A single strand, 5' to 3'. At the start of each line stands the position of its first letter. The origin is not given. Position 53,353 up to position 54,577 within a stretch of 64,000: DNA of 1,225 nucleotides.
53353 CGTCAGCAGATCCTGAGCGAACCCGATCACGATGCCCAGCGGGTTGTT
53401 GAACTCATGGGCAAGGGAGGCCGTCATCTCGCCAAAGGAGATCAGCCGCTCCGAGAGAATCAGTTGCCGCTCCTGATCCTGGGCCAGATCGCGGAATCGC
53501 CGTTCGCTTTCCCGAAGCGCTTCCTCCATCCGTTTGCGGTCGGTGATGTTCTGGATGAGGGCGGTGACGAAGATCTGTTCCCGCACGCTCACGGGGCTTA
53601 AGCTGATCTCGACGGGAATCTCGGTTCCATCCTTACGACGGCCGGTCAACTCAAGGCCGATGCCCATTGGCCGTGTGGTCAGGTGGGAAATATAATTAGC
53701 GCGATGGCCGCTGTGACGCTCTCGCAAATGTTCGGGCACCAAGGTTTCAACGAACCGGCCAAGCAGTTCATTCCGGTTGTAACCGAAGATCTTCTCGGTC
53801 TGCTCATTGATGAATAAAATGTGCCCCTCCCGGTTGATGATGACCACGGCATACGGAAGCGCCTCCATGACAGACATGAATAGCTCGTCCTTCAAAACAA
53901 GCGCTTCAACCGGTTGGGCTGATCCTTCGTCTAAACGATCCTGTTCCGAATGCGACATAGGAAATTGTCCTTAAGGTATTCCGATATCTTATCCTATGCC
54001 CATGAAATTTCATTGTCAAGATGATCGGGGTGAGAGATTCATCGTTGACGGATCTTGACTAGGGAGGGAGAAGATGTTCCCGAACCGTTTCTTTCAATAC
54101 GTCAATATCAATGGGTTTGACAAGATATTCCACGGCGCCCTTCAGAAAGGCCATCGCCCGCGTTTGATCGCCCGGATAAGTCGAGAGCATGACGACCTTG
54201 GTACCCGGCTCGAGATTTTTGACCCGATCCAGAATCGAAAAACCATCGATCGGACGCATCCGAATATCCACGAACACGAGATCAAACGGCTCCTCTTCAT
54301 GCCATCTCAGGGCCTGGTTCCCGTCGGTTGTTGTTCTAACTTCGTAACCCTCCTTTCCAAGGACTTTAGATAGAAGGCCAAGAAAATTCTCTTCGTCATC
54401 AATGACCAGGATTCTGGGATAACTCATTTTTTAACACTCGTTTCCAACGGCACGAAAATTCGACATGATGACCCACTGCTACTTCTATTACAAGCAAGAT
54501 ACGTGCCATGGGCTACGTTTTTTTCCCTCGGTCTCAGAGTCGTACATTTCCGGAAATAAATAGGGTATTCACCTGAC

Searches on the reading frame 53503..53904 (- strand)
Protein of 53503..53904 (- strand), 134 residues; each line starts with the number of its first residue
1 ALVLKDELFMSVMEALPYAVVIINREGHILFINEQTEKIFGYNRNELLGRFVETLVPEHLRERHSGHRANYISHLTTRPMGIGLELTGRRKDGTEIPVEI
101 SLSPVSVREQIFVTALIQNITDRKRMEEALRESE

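Call 35: search_solved_structures(query=window:53503-53904:-, show_alignments=5, max_evalue=0.000001)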
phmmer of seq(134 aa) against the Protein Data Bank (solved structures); distinct sequences matched with E-value up to 0.000001: 14.
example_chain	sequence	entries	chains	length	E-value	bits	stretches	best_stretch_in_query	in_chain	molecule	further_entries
1y28_A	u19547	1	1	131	9.6e-17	64.6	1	9-132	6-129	Sensor protein fixL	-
1dp6_A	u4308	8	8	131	1.3e-16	64.2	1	9-132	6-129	FIXL PROTEIN | SENSOR PROTEIN FIXL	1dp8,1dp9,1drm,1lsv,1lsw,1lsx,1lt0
9bgv_A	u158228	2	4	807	2e-16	63.6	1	6-129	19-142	Oxygen sensor protein DosP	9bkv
9cdr_A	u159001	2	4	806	2.8e-16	63.1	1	6-129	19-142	Oxygen sensor protein DosP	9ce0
2cmn_A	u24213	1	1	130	3.1e-16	63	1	10-132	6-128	SENSOR PROTEIN FIXL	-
8js5_A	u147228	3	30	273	4.9e-16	62.4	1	6-132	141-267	Sensor protein FixL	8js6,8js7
9clo_A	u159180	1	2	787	6.6e-16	61.9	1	9-129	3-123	Oxygen sensor protein DosP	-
9cmf_A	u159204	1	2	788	9.3e-16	61.5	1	9-129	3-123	Oxygen sensor protein DosP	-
10jx_A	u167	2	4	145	2.9e-15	59.8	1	8-120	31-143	Multi-sensor signal transduction histidine kinase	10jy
1xj4_A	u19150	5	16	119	4.7e-15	59.2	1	16-132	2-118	Sensor protein fixL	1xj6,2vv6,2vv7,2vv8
1v9y_A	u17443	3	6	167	2.8e-14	56.7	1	6-129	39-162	Heme pas sensor protein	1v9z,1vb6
1xj2_A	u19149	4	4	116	3.9e-14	56.2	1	19-132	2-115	Sensor protein fixL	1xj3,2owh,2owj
1s66_L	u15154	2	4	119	5.4e-14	55.8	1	6-119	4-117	Hypothetical protein yddU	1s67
1d06_A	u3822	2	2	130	9.9e-14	54.9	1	5-121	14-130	nitrogen fixation regulatory protein fixL | FIXL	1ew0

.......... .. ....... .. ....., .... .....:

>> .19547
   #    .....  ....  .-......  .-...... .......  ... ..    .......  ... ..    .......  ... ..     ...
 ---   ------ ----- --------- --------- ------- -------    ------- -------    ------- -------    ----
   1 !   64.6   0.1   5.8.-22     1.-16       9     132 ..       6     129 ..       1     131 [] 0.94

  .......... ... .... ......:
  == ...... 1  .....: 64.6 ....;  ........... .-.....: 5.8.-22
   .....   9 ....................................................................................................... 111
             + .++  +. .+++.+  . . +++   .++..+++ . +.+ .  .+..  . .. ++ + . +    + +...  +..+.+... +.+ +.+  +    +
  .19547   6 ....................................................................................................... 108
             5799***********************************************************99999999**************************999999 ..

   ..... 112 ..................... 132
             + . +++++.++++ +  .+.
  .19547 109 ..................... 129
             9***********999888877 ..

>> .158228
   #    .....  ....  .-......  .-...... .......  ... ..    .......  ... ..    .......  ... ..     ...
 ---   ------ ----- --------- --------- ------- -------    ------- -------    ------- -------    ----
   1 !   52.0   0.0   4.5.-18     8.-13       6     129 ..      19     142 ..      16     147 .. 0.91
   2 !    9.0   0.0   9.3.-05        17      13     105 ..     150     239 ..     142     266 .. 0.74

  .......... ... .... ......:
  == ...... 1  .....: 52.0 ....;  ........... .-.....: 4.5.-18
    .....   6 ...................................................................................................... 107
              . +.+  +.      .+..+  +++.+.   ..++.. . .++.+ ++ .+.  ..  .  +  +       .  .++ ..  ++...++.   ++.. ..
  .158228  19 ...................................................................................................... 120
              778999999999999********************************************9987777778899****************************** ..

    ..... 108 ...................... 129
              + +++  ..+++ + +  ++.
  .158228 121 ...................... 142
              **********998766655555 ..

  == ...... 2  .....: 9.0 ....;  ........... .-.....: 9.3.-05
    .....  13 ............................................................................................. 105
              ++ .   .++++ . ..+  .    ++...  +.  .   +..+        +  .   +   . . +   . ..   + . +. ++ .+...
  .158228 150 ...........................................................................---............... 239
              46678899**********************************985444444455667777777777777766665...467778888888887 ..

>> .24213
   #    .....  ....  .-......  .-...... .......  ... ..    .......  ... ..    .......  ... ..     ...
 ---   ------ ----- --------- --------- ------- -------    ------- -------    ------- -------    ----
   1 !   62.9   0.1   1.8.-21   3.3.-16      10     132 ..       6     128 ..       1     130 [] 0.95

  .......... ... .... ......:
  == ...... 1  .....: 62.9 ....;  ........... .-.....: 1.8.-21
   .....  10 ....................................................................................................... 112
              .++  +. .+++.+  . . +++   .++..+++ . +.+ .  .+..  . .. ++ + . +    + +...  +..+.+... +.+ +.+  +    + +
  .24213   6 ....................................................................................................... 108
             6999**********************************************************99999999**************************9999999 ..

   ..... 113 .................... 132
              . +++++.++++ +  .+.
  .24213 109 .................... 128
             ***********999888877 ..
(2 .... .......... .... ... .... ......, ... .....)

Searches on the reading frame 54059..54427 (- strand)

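Call 4: search_protein_families(library=pfam, proteins=[window:54059-54427:-])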
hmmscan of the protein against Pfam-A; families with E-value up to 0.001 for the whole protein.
window:54059-54427:- (122 aa): 1 family
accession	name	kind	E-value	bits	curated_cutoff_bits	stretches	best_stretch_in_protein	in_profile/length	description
PF00072.30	Response_reg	-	6.5e-27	94.3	30.2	1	6-115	1-110/111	Response regulator receiver domain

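Call 31: search_protein_families(library=ncbifam, proteins=[window:54059-54427:-], max_evalue=0.00001)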
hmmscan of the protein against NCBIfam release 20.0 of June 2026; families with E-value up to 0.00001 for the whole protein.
window:54059-54427:- (122 aa): 78 families (the best 25 are shown)
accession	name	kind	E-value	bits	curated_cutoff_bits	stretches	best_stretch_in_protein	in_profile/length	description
NF008469.0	PRK11361.1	equivalog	1.1e-22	80.4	714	1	4-117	5-118/461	acetoacetate metabolism transcriptional regulator AtoC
NF007689.0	PRK10365.1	equivalog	5.4e-21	74.9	760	1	6-118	8-120/441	sigma-54-dependent response regulator transcription factor ZraR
NF053512.1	nitric_RR_NosR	exception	7.5e-20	71.3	400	1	6-118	1-114/422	response regulator c-di-GMP phosphodiesterase, NosR family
TIGR01818.1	ntrC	equivalog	7.9e-20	71.1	558.6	1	6-111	1-106/463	nitrogen regulation protein NR(I)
NF051870.1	NAssimRespRegNtrX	equivalog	2.8e-18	66.1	600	1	6-115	4-115/452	nitrogen assimilation response regulator NtrX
NF011695.0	PRK15115.1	equivalog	3.9e-18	65.5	763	1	5-118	8-121/445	two-component system response regulator GlrR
NF007005.1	PRK09468.1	equivalog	3e-16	59.6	331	1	4-111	4-111/237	osmolarity response regulator transcription factor OmpR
NF007135.0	PRK09581.1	equivalog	6.2e-16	58.2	474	1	5-111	4-112/457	PleD family two-component system response regulator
NF033791.1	ActR_PrrA_rreg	equivalog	8e-16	58.5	250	1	6-114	4-112/173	ActR/PrrA/RegA family redox response regulator transcription factor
NF052313.1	T9SS_RR_PorX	equivalog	1.3e-15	57.2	300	1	5-109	2-106/513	T9SS response regulator signal transducer PorX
NF053854.1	RespRegPhoBBctds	equivalog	2.4e-15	56.5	270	1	6-115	1-111/225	two-component system response regulator PhoB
NF051850.1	RespRegRprY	equivalog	5e-15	55.5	370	1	5-113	6-114/234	response regulator transcription factor RprY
TIGR02875.1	spore_0_A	equivalog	5.6e-15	55.3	200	1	5-117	4-120/262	sporulation transcription factor Spo0A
NF033120.0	vanR_FM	exception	1.7e-14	54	460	1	5-106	5-105/231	vancomycin resistance response regulator transcription factor, VanR-F/VanR-M family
NF041733.1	resp_reg_CseB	equivalog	1.7e-14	53.7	350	1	5-118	2-114/228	two-component system response regulator CseB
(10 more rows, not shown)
